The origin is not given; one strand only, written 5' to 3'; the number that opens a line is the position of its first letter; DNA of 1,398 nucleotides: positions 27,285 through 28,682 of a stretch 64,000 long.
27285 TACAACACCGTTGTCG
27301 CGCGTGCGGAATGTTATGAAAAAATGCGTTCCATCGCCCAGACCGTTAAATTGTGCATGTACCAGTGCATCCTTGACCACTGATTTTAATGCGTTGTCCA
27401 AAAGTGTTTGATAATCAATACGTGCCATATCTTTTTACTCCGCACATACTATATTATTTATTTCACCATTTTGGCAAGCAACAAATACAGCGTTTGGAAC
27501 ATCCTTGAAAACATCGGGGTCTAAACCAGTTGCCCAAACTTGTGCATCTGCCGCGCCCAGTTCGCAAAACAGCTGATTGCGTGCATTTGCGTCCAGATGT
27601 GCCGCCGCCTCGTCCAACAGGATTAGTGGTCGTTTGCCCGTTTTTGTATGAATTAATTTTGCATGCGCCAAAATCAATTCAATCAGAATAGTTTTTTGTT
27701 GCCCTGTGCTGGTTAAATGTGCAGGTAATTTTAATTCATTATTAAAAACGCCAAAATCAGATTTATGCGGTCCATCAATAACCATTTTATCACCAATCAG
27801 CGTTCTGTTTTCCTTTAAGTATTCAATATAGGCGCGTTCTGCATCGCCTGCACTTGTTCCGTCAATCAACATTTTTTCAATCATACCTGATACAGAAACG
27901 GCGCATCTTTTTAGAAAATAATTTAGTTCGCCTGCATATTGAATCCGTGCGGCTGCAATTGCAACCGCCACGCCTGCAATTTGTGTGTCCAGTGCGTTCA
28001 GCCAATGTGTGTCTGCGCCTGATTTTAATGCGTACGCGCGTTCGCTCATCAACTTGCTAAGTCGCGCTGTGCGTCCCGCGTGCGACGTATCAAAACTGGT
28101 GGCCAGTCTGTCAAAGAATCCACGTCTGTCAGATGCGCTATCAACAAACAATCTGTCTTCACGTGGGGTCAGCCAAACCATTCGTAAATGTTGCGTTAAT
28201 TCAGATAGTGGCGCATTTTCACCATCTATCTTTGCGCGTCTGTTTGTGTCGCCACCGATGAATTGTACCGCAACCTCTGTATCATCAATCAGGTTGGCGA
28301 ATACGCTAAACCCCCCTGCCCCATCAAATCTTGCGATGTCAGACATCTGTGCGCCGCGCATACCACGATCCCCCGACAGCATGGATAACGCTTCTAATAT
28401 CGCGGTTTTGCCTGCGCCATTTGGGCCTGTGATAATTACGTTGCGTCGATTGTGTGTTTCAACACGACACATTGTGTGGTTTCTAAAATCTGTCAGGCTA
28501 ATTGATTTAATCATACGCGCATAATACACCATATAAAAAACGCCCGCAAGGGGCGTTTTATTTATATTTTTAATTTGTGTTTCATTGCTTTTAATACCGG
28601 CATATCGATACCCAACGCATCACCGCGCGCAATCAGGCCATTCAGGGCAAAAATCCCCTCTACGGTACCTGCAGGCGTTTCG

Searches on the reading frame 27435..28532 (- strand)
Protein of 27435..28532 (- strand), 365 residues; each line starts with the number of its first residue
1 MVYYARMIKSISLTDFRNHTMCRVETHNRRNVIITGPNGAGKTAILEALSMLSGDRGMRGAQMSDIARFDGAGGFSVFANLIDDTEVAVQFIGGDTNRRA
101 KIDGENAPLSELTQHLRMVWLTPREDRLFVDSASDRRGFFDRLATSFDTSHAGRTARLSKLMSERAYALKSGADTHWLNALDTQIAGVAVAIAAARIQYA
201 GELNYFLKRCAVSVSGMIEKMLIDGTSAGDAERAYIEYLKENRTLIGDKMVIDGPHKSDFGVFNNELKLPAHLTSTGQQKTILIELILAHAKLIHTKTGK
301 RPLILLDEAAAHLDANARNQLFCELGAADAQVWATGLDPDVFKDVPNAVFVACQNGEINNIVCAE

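Call 48: find_encoding_contigs(protein=window:27435-28532:-, flank=10000, max_places=1)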
Protein window:27435-28532:- (365 aa): 6 contigs read that carry it; 1 place shown.
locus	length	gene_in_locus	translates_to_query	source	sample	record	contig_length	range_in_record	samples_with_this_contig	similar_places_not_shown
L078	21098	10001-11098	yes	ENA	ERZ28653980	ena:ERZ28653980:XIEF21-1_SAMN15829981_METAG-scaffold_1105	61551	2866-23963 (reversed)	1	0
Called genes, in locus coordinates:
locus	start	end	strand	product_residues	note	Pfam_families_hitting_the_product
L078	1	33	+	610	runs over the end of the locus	PF00009:GTP_EFTU, PF01926:MMR_HSR1 (faint), PF22042:EF-G_D2 (weak), PF03144:GTP_EFTU_D2, PF00679:EFG_C, PF21018:BipA_C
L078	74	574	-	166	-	PF05198:IF3_N, PF00707:IF3_C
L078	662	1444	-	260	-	PF03167:UDG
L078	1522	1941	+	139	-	PF00691:OmpA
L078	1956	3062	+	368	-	-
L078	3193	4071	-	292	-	PF02195:ParB_N, PF17762:HTH_ParB, PF23552:ParB_C (weak)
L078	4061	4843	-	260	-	PF00142:Fer4_NifH (faint), PF01656:CbiA, PF02374:ArsA_ATPase (weak), PF06564:CBP_BcsQ, PF09140:MipZ, PF10609:ParA (weak), PF13614:AAA_31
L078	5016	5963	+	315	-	-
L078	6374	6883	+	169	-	-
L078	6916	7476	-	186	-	PF02527:GidB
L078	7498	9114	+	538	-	PF13432:TPR_16 (faint), PF00515:TPR_1 (faint), PF07719:TPR_2 (faint), PF13181:TPR_8 (faint), PF13424:TPR_12 (faint), PF13428:TPR_14 (faint), PF14559:TPR_19 (faint), PF13414:TPR_11 (faint)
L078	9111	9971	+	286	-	PF01210:NAD_Gly3P_dh_N, PF07479:NAD_Gly3P_dh_C, PF20618:GPD_NAD_C_bact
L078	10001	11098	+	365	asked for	PF02463:SMC_N, PF13175:AAA_15 (weak), PF13476:AAA_23 (weak), PF13304:AAA_21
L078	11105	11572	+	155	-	PF04386:SspB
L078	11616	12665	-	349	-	PF06723:MreB_Mbl, PF00022:Actin, PF00012:HSP70, PF14450:FtsA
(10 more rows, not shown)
